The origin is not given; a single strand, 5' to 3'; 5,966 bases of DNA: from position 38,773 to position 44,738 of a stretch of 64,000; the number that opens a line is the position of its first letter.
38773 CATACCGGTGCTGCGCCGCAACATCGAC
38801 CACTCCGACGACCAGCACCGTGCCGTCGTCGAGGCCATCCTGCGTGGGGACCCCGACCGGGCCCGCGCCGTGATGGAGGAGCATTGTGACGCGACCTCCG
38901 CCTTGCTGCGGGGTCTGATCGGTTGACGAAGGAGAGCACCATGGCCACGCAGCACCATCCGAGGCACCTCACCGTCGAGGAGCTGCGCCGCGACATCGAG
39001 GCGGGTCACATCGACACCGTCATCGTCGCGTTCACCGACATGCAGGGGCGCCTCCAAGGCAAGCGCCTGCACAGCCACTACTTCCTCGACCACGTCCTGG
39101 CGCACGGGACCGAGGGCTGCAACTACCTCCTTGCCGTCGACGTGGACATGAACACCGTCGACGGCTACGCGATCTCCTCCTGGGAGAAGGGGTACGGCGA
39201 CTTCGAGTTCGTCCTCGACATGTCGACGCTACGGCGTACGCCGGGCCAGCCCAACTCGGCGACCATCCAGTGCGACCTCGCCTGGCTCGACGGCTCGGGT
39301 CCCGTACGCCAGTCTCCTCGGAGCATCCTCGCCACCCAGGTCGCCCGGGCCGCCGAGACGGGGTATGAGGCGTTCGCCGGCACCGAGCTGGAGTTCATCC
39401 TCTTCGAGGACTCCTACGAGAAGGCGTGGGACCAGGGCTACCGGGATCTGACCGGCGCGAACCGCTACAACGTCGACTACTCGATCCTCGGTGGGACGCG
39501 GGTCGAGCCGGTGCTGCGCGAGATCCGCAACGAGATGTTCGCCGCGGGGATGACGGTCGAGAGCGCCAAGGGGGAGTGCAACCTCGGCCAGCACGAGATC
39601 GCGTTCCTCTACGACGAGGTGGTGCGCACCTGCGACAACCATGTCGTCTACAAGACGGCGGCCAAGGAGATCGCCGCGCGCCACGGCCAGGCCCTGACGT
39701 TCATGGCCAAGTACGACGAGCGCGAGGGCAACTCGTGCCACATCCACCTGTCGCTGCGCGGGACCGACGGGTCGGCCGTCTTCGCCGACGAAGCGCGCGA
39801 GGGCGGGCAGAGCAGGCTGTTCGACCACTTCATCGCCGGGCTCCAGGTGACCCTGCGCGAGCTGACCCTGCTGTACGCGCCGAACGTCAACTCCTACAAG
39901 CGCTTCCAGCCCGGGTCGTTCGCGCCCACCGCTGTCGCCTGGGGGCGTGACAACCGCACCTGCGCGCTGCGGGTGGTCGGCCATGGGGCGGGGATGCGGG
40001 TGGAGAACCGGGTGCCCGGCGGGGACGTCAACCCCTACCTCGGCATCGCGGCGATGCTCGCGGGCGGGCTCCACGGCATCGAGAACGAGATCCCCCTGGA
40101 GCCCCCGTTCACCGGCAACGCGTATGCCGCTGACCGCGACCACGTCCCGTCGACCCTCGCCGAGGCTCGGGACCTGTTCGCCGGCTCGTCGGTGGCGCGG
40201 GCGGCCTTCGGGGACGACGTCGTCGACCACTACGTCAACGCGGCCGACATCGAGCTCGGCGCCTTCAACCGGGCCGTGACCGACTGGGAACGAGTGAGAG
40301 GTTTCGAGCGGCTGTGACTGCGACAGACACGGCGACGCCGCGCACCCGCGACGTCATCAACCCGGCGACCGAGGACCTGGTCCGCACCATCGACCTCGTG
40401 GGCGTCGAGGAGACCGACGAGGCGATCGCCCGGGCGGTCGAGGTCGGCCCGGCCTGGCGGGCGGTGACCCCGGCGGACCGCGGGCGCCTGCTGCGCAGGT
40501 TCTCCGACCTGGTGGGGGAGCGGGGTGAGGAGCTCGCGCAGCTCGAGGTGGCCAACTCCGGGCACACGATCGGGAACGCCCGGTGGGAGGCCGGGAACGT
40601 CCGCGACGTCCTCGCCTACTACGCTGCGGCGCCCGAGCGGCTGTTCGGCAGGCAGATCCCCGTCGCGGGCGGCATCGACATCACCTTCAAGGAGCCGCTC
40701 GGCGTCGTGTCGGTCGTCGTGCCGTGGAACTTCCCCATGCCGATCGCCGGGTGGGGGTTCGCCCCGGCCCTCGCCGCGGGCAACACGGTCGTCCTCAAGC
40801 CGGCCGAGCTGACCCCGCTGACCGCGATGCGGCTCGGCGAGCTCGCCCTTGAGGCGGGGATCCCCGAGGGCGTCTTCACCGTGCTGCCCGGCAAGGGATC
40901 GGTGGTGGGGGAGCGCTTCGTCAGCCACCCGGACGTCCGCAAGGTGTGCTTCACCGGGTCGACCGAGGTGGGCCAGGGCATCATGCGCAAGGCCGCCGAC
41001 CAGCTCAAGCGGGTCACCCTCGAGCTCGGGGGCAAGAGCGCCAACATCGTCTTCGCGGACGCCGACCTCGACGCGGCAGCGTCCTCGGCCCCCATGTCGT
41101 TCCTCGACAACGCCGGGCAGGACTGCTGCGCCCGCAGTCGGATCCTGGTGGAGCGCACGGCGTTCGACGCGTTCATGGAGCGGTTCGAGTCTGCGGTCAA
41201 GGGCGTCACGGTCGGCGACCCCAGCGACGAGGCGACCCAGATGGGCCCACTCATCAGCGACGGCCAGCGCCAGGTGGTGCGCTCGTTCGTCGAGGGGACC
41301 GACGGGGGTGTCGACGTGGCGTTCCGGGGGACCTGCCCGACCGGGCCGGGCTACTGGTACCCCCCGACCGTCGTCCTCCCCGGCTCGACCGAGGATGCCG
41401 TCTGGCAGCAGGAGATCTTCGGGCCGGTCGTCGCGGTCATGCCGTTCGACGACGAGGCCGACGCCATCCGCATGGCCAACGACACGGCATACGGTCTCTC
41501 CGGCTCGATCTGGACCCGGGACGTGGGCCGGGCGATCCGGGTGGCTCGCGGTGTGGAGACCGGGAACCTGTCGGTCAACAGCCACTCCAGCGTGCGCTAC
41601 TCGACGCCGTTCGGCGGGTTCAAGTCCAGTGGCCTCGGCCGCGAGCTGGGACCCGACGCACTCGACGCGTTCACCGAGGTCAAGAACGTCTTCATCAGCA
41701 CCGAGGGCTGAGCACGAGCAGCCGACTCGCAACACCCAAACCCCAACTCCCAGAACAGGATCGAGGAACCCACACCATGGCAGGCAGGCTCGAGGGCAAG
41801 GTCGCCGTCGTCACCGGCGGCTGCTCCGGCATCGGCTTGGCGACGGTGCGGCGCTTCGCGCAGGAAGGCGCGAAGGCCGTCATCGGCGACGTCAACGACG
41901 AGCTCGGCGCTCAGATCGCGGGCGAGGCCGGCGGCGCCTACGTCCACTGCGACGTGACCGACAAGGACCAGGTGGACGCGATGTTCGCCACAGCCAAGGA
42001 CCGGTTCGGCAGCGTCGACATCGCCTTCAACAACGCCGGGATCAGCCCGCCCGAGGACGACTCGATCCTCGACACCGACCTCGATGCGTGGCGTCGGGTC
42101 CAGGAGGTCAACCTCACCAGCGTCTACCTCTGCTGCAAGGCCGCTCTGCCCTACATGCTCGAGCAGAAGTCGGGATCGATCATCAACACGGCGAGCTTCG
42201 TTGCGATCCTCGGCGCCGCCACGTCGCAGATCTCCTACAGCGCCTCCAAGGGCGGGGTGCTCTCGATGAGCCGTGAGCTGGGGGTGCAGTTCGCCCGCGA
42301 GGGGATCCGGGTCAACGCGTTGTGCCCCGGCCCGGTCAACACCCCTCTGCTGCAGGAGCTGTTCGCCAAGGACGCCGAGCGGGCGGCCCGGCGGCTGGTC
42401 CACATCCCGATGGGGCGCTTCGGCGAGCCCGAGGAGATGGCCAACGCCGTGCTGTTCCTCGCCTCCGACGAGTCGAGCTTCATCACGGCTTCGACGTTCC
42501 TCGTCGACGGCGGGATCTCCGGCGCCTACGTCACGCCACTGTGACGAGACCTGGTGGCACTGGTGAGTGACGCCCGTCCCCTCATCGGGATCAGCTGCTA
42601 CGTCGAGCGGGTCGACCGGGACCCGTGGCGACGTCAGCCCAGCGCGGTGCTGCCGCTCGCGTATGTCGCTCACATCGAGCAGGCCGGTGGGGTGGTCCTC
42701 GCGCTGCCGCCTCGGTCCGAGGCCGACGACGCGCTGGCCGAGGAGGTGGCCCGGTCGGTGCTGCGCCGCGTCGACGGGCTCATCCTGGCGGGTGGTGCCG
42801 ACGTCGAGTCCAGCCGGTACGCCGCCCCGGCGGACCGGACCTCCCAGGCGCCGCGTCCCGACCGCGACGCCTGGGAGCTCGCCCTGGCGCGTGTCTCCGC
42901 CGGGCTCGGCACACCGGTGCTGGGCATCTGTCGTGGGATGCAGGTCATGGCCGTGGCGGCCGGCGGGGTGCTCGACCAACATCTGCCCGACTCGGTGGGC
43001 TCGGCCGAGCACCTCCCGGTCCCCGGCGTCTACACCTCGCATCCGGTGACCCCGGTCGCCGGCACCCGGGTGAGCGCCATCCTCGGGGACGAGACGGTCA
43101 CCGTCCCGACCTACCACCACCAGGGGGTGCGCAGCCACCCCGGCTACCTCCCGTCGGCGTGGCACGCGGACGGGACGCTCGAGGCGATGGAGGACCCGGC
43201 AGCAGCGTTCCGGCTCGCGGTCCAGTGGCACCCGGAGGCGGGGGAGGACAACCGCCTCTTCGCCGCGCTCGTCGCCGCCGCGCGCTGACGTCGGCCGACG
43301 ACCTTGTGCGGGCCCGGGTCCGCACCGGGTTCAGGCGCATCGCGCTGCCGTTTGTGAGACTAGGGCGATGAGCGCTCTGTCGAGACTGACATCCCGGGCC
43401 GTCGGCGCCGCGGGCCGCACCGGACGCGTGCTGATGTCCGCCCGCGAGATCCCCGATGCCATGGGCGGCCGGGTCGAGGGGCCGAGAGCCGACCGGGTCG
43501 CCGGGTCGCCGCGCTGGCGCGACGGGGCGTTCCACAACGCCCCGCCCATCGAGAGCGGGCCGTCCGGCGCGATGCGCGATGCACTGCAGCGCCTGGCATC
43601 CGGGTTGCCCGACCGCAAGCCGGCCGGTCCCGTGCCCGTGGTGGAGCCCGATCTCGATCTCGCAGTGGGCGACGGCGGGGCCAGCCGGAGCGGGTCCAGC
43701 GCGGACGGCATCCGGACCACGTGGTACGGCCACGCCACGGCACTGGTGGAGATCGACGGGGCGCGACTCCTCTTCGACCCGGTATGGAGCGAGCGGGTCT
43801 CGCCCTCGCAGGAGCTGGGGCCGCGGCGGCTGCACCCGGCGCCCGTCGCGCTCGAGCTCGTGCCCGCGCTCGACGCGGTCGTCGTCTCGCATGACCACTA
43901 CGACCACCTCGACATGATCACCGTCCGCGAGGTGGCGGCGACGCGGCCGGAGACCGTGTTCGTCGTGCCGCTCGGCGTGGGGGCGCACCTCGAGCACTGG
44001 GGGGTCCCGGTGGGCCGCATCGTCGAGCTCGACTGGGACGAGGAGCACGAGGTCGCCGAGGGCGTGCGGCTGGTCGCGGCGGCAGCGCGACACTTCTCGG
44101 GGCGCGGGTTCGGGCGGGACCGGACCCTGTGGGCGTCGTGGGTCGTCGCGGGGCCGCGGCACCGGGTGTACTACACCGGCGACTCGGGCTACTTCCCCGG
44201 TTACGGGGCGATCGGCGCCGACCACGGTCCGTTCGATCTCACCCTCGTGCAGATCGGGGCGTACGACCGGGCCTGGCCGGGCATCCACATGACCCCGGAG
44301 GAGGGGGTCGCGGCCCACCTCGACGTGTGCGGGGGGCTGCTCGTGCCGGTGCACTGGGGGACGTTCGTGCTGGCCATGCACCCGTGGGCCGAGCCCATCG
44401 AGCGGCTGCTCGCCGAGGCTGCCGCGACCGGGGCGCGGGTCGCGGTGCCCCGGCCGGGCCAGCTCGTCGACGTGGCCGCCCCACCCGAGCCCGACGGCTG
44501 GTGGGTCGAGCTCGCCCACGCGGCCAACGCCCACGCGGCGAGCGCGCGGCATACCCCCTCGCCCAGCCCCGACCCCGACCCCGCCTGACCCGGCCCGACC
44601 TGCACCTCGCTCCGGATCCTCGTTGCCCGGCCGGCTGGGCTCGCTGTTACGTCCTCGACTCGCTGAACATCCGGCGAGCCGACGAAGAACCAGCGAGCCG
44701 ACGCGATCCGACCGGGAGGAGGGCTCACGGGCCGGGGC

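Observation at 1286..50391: Hyper-abundant 8-mer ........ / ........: about 39 exact copies in 50 kb, frame-independent, intergenic-enriched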

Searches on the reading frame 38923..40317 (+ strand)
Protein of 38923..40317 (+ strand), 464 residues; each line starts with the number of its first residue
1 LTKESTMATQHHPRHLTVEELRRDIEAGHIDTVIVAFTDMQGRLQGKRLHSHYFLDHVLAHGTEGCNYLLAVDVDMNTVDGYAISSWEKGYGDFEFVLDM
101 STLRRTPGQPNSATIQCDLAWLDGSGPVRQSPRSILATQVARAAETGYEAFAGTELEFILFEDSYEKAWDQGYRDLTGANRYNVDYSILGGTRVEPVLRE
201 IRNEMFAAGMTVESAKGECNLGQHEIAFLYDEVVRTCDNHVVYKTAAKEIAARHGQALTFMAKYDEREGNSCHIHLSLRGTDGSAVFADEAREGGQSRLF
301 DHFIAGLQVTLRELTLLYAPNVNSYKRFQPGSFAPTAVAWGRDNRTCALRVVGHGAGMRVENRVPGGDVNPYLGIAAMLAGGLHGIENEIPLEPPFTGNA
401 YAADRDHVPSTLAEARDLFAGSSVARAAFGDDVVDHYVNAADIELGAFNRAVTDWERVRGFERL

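Call 50: search_protein_families(library=pfam, proteins=[window:38923-40317:+], max_evalue=0.00001)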
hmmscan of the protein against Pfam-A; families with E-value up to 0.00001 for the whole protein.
window:38923-40317:+ (464 aa): 1 family
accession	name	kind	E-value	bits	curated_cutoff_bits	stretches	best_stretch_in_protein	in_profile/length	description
PF00120.29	Gln-synt_C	-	9.1e-99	331.2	24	1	130-457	2-341/344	Glutamine synthetase, catalytic domain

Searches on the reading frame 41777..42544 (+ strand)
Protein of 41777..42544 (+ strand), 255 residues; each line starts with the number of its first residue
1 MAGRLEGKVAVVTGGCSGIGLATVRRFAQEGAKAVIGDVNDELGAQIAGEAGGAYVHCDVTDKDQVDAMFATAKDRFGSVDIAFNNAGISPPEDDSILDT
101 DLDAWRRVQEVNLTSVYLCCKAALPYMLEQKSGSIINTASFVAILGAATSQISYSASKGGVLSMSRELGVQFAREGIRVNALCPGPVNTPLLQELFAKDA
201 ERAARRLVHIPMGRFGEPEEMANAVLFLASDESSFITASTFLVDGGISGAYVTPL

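Call 50: search_protein_families(library=pfam, proteins=[window:41777-42544:+], max_evalue=0.00001)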
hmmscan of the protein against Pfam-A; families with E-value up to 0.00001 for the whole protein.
window:41777-42544:+ (255 aa): 4 families
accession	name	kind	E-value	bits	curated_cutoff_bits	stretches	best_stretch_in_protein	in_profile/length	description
PF13561.12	adh_short_C2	-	1.7e-70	237.8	27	1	17-247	6-235/236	Enoyl-(Acyl carrier protein) reductase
PF00106.31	adh_short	-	9.3e-55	185.6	26.6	1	8-198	1-193/195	short chain dehydrogenase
PF08659.16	KR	-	5.3e-09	36.7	22.6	1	11-157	4-152/180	KR domain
PF23441.1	SDR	-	1.7e-06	28.1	27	1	58-247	68-255/258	SDR-like rossmann domain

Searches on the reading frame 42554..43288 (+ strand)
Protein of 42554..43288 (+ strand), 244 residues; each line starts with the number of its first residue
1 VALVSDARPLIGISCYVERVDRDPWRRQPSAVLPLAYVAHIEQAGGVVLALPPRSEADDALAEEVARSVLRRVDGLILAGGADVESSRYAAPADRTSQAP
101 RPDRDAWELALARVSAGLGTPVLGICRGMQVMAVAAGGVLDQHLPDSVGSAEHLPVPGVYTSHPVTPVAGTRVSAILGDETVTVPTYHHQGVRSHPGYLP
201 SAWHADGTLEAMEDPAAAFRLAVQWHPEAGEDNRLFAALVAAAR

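Call 50: search_protein_families(library=pfam, proteins=[window:42554-43288:+], max_evalue=0.00001)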
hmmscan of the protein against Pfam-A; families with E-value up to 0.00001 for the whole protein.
window:42554-43288:+ (244 aa): 2 families
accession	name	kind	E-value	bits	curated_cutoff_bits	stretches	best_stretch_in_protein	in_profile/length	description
PF07722.19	Peptidase_C26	-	5.7e-53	180.4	20.5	1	9-228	1-219/219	Peptidase C26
PF00117.34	GATase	-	1.2e-10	41.9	22.8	1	111-229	64-173/190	Glutamine amidotransferase class-I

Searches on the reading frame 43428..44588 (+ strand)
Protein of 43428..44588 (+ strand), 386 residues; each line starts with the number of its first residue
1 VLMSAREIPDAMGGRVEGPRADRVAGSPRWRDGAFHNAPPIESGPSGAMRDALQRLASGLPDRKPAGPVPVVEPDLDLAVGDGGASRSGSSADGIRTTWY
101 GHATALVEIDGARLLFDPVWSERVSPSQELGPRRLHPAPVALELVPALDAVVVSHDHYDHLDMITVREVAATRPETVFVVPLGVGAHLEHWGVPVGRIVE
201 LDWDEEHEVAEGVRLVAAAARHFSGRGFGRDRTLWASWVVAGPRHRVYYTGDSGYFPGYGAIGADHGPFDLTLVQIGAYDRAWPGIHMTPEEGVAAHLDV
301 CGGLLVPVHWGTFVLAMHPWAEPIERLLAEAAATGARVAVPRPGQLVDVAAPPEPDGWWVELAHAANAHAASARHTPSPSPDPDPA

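Call 50: search_protein_families(library=pfam, proteins=[window:43428-44588:+], max_evalue=0.00001)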
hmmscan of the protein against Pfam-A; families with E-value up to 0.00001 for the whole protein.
window:43428-44588:+ (386 aa): 2 families
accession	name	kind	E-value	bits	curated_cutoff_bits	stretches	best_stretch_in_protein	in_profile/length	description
PF12706.13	Lactamase_B_2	-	1.6e-51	175.2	27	1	113-310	2-200/200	Beta-lactamase superfamily domain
PF13483.12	Lactamase_B_3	-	5.8e-09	36.6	24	1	98-256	3-114/160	Beta-lactamase superfamily domain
